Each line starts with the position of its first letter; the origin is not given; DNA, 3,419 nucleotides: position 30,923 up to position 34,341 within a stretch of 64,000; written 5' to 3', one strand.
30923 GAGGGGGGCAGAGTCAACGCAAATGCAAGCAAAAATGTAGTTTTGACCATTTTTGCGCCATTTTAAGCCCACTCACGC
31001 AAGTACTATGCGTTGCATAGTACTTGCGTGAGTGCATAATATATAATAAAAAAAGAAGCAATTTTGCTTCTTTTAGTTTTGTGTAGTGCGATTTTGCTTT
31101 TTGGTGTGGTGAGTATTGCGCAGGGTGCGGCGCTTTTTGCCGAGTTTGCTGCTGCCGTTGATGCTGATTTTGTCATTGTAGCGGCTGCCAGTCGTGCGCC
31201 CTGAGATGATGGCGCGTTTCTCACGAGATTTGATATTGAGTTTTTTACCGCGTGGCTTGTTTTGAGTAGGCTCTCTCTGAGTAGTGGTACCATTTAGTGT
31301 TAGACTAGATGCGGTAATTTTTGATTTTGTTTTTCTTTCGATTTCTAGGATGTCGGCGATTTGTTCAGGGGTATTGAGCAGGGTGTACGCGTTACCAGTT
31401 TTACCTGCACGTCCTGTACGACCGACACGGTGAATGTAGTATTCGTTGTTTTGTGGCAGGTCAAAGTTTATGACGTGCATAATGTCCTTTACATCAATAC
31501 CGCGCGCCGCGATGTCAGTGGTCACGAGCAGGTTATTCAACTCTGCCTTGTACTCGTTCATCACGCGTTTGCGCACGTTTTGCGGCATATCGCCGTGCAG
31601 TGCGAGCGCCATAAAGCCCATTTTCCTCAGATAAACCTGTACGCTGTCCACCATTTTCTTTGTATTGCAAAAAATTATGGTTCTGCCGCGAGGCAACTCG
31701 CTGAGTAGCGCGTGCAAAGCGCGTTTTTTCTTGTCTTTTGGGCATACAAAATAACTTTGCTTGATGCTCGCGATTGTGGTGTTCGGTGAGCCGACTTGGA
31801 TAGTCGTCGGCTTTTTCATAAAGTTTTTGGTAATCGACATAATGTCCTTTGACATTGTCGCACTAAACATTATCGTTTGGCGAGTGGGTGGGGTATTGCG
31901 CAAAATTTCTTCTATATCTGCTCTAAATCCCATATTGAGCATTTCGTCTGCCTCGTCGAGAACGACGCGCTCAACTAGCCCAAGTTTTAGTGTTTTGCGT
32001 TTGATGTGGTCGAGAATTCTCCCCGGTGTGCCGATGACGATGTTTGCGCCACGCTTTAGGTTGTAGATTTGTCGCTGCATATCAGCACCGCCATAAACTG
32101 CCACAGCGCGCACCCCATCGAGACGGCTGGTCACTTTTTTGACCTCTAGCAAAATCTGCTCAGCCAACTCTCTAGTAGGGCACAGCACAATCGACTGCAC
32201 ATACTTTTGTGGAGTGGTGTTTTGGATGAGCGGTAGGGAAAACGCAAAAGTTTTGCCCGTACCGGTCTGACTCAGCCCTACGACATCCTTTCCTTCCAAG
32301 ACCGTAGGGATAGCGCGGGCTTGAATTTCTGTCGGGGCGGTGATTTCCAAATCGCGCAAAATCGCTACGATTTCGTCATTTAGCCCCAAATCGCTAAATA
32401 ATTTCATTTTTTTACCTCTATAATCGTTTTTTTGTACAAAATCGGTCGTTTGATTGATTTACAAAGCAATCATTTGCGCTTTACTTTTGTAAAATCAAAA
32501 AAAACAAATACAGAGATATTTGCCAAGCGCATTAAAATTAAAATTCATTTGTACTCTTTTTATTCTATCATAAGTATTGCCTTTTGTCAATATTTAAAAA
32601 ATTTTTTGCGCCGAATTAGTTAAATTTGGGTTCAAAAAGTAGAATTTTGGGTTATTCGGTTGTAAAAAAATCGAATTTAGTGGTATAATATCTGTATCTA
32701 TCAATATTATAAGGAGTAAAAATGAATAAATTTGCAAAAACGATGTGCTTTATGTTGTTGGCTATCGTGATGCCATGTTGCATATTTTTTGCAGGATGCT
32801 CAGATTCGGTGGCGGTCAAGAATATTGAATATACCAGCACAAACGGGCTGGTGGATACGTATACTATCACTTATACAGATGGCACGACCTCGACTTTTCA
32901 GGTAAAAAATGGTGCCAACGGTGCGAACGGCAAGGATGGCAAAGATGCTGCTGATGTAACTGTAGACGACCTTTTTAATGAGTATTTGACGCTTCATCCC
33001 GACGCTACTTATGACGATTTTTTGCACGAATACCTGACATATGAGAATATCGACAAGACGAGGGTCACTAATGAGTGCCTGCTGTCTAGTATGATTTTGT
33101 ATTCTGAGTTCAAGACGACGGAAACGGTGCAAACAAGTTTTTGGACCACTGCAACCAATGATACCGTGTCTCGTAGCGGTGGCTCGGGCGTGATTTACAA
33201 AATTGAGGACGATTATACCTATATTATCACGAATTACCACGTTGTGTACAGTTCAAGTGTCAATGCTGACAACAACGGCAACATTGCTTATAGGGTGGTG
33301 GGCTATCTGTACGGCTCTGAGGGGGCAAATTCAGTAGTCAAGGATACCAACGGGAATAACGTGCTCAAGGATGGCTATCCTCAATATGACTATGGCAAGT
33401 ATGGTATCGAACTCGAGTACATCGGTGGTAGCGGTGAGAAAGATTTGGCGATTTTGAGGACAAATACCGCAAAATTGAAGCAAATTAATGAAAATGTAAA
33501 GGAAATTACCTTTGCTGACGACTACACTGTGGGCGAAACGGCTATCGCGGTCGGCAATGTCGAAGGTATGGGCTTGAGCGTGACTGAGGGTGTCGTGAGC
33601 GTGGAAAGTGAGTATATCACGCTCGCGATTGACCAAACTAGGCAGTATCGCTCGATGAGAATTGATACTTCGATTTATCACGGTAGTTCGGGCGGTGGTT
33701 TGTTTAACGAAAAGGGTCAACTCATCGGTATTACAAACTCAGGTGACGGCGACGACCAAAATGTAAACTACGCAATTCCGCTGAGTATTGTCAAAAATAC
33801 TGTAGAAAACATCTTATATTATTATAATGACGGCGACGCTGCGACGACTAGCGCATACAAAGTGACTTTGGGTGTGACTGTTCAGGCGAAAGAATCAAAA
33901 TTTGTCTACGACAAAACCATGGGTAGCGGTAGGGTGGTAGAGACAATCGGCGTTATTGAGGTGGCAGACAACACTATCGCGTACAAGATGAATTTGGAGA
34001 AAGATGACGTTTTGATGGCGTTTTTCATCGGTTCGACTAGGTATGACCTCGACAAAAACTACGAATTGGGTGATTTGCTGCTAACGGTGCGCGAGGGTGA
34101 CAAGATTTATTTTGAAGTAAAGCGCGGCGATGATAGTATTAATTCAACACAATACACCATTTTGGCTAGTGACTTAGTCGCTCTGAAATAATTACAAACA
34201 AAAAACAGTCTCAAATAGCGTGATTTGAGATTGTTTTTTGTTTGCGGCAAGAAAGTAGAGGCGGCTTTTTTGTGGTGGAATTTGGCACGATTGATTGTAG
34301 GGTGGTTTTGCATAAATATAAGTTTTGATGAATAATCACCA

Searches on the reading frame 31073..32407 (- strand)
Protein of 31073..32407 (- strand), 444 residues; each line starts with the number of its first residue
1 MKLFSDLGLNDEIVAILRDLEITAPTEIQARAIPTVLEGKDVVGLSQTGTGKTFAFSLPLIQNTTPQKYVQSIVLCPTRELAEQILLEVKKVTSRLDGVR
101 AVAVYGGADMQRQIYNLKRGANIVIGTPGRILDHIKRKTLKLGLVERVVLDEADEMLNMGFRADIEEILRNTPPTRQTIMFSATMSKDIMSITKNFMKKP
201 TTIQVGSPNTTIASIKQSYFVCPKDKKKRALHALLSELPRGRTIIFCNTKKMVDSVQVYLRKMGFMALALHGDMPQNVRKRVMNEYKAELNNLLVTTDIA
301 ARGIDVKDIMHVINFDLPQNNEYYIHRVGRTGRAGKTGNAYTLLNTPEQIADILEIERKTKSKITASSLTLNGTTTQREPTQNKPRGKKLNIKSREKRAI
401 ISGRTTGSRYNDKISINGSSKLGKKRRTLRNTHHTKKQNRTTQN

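Call 37: search_protein_families(library=ncbifam, proteins=[window:31073-32407:-], max_evalue=0.01)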
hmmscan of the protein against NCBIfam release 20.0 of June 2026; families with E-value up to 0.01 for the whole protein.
window:31073-32407:- (444 aa): 42 families (the best 25 are shown)
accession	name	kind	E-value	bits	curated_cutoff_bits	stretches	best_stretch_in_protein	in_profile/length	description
NF053631.1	RNA_helic_CshA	equivalog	3.3e-129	431.6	646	1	4-370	1-366/434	degradosome RNA helicase CshA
NF008744.0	PRK11776.1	equivalog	2.9e-118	395.3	524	1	2-412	4-410/460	ATP-dependent RNA helicase DbpA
NF008642.0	PRK11634.1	equivalog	2.3e-100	336.8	989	1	4-369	8-373/628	DEAD/DEAH family ATP-dependent RNA helicase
NF053711.1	RNA_heli_RhlE1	exception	1.2e-98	330.7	750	1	4-365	3-368/434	RNA helicase RhlE1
NF053710.1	RNA_heli_RhlE2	exception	8.8e-97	325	925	1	4-438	3-452/635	RNA helicase RhlE2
NF053636.1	DDHlcsCsdAPsy1082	equivalog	6.9e-96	321.8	890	1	4-432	5-430/512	DEAD/DEAH box helicase CsdA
NF008394.0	PRK11192.1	equivalog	2e-92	310.3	507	1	2-432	3-435/441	ATP-dependent RNA helicase SrmB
NF007882.0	PRK10590.1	equivalog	2.7e-89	300.2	743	1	4-437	3-442/456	ATP-dependent RNA helicase RhlE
NF003419.0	PRK04837.1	equivalog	6.6e-85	285.4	588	1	3-381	10-396/424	ATP-dependent RNA helicase RhlB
NF002340.1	PRK01297.1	equivalog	2.1e-78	263.8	564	1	4-348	3-357/372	ATP-dependent RNA helicase RhlB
NF003390.0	PRK04537.1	equivalog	2e-76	258.3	732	1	4-389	11-405/572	ATP-dependent RNA helicase RhlB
TIGR00614.1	recQ_fam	subfamily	4.6e-26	91.6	219.8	1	28-346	15-332/470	RecQ family ATP-dependent DNA helicase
TIGR01389.1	recQ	equivalog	1.3e-24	86.7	640.2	1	29-346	18-330/591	DNA helicase RecQ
NF041063.1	DpdF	equivalog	5.3e-18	65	550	1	47-350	166-487/813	protein DpdF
TIGR04121.1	DEXH_lig_assoc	equivalog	1.9e-16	59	850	1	25-343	14-355/804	ligase-associated DNA damage response DEXH box helicase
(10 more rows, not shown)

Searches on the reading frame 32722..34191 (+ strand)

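Call 37: search_protein_families(library=ncbifam, proteins=[window:32722-34191:+], max_evalue=0.01)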
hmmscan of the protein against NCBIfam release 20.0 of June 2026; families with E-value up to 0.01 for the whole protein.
window:32722-34191:+ (489 aa): 14 families
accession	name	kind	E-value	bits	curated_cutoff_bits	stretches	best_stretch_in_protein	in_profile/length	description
TIGR02037.1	degP_htrA_DO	subfamily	6.4e-28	97.9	416.2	2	232-473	99-321/434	Do family serine endopeptidase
NF047968.1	SerProtHtrA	equivalog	2.6e-23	83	470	1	241-473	137-351/357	serine protease HtrA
NF053637.1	SerProtHtrAspr2045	equivalog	9.1e-21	74.2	650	2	235-369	148-283/394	serine protease HtrA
TIGR02038.1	protease_degS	equivalog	8.8e-19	67.8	422.95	1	232-472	117-339/351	outer membrane-stress sensor serine endopeptidase DegS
NF041521.1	HhoA_HhoB_HtrA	equivalog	8.9e-19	67.9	450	1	240-472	104-324/335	HhoA/HhoB/HtrA family serine endopeptidase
NF008147.1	PRK10898.1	equivalog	5.1e-18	65.3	408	1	232-474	117-342/352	outer membrane-stress sensor serine endopeptidase DegS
NF050055.1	SerProtHtrAMycob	equivalog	6.8e-14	51.7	800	1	233-388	273-422/502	serine protease HtrA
NF008189.1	PRK10942.1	equivalog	3e-13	49.1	720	1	233-367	154-284/477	serine endoprotease DegP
NF007526.1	PRK10139.1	equivalog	1.2e-11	44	756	1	231-365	130-260/456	serine endoprotease DegQ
NF033740.0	MarP_fam_protase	equivalog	4.1e-08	32.7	250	1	239-364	256-377/390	MarP family serine protease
NF040960.1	MamE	equivalog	4.8e-07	28.7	800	1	264-339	192-265/659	magnetosome formation protease MamE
NF040961.1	MamO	equivalog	5.9e-07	28.2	800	1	262-379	166-282/648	magnetosome protein MamO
TIGR04203.1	RPT_S_cricet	repeat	0.0015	18.7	60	1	40-68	8-38/38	TIGR04203-type repeat-containing surface protein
NF045845.1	Mhp366_Mhp367_fam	subfamily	0.0024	17.6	225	0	320-389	328-378/393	Mhp366/Mhp367 family surface (lipo)protein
